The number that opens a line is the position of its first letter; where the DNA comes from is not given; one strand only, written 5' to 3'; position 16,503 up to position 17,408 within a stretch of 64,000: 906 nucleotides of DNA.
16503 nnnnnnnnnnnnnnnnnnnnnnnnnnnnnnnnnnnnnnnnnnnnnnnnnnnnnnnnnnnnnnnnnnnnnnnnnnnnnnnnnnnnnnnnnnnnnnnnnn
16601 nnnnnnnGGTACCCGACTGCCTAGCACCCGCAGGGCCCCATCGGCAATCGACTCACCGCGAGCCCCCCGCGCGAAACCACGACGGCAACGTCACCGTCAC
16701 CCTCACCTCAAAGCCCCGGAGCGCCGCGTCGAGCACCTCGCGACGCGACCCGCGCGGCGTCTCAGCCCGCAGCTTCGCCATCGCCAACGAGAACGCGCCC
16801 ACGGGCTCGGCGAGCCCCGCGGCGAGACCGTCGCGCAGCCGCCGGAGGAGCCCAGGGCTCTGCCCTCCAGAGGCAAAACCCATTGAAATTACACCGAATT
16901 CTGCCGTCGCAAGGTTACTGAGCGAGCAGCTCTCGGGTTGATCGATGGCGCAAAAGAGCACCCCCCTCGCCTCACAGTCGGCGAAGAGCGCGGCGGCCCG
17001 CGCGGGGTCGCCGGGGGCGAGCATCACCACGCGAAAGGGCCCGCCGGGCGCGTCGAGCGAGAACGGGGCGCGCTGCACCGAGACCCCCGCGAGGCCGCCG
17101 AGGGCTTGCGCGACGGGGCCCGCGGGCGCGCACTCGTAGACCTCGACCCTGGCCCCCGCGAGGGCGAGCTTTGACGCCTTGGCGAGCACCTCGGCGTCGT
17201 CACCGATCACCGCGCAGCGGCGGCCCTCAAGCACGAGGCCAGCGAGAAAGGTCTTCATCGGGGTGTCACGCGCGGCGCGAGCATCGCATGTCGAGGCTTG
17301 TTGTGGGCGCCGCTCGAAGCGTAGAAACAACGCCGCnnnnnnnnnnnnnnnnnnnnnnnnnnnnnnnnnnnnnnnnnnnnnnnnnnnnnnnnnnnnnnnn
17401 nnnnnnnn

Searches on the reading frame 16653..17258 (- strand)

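Call 33: search_protein_families(library=pfam, proteins=[window:16653-17258:-], max_evalue=0.0001)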
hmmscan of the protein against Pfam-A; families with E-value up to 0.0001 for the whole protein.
window:16653-17258:- (201 aa): 1 family
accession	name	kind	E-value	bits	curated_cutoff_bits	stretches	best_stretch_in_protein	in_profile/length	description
PF13241.12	NAD_binding_7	-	5.4e-11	43.4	22.1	1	10-113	5-100/104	Putative NAD(P)-binding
